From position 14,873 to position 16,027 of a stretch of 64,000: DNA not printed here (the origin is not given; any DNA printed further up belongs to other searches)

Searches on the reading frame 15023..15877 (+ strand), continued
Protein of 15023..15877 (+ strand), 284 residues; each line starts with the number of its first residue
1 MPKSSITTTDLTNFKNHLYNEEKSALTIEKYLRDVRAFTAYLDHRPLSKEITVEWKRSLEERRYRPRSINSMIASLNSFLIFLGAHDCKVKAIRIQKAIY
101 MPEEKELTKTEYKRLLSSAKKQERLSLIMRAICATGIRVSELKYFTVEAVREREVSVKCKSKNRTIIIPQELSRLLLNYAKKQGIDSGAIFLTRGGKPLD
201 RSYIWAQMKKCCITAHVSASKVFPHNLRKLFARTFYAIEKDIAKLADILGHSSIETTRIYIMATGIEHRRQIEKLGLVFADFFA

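Call 44: search_solved_structures(query=window:15023-15877:+, max_evalue=0.00001, show_alignments=1)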
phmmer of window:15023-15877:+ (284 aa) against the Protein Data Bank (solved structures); distinct sequences matched with E-value up to 0.00001: 6.
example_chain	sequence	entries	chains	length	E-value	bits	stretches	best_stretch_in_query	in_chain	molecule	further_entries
4a8e_A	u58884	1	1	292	5.6e-17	65.4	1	11-277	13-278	PROBABLE TYROSINE RECOMBINASE XERC-LIKE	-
5hxy_A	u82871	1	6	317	1.8e-15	60.5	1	7-262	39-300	Tyrosine recombinase XerA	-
1a0p_A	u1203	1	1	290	4.6e-12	49.3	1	18-272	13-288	SITE-SPECIFIC RECOMBINASE XERD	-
5dcf_A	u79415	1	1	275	1.1e-10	44.8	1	105-272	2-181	Tyrosine recombinase XerD,DNA translocase FtsK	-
9i5v_14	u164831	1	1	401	5.7e-08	35.9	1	44-270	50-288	Ribosome-associated translation inhibitor RaiA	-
5jjv_A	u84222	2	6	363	3.7e-07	33.3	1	111-261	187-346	Tyrosine recombinase XerH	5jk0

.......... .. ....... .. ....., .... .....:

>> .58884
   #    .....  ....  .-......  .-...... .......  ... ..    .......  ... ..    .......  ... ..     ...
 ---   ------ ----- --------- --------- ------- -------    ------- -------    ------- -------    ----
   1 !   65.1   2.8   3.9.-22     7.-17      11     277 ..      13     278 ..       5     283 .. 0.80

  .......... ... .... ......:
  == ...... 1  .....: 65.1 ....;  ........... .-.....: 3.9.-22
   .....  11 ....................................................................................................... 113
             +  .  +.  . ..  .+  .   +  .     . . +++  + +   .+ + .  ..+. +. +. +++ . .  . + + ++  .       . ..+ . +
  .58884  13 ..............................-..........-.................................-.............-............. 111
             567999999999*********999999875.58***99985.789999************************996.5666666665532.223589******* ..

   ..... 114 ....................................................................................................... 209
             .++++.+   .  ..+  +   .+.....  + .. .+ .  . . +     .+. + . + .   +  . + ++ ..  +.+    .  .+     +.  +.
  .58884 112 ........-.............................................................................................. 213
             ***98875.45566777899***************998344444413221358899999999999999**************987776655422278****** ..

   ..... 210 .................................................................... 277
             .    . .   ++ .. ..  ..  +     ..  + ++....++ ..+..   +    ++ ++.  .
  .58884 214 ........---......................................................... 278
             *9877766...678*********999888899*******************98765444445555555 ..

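Call 61: find_encoding_contigs(protein=P0058, flank=1200, max_places=10)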
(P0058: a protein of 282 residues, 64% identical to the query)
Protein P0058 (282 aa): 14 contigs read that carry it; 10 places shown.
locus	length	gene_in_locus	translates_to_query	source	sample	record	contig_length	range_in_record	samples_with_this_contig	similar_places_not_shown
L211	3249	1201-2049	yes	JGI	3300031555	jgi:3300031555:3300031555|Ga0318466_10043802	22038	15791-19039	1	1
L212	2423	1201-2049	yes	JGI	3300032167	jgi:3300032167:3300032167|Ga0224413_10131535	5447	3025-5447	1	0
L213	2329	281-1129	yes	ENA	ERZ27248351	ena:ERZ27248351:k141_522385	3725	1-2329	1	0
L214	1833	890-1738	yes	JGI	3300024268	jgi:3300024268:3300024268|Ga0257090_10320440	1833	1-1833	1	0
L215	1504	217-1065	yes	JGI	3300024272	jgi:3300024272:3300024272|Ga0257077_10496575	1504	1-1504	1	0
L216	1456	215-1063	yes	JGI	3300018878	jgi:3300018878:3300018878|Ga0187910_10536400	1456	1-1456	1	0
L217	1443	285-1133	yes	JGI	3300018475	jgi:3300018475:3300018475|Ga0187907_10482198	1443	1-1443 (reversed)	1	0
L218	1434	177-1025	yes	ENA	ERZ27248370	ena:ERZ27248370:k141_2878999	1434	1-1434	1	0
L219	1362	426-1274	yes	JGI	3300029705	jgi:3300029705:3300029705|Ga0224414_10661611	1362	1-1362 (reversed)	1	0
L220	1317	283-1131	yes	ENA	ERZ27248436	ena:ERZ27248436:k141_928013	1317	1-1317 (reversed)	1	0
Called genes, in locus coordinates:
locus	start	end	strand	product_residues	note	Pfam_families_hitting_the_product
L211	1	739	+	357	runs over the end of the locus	PF00295:Glyco_hydro_28 (weak)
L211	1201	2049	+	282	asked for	PF02899:Phage_int_SAM_1, PF00589:Phage_integrase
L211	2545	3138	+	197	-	-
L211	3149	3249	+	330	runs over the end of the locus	-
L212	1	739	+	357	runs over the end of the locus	PF00295:Glyco_hydro_28 (weak)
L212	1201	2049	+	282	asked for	PF02899:Phage_int_SAM_1, PF00589:Phage_integrase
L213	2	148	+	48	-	?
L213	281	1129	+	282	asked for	PF02899:Phage_int_SAM_1, PF00589:Phage_integrase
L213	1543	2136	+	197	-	-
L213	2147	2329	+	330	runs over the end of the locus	-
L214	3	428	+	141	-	?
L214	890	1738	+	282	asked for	PF02899:Phage_int_SAM_1, PF00589:Phage_integrase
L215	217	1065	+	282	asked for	PF02899:Phage_int_SAM_1, PF00589:Phage_integrase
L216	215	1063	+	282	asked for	PF02899:Phage_int_SAM_1, PF00589:Phage_integrase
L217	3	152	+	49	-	?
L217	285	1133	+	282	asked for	PF02899:Phage_int_SAM_1, PF00589:Phage_integrase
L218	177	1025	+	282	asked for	PF02899:Phage_int_SAM_1, PF00589:Phage_integrase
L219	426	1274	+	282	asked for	PF02899:Phage_int_SAM_1, PF00589:Phage_integrase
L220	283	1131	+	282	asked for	PF02899:Phage_int_SAM_1, PF00589:Phage_integrase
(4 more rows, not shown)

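Call 62: find_encoding_contigs(protein=P0049, flank=1200, max_places=10)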
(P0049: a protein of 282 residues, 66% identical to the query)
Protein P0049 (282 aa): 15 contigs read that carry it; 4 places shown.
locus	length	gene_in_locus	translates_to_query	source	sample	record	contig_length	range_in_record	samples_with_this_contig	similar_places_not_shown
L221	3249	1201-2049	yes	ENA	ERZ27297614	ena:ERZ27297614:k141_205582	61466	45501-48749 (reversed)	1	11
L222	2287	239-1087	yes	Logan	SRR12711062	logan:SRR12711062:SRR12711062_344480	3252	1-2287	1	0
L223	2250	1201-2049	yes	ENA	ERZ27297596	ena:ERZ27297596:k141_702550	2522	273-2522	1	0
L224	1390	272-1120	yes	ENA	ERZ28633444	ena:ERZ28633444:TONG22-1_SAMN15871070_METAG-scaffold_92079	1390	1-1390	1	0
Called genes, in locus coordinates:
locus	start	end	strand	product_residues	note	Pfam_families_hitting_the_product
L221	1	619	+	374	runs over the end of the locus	-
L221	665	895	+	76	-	-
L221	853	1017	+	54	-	-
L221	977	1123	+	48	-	-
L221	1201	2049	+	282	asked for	PF02899:Phage_int_SAM_1, PF00589:Phage_integrase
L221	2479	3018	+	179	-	-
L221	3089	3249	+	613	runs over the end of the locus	-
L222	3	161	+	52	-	?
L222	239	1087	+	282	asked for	PF02899:Phage_int_SAM_1, PF00589:Phage_integrase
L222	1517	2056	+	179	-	-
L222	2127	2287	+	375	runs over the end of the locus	?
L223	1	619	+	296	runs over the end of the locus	?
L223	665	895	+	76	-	-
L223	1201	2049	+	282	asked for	PF02899:Phage_int_SAM_1, PF00589:Phage_integrase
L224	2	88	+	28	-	?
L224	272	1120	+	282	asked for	PF02899:Phage_int_SAM_1, PF00589:Phage_integrase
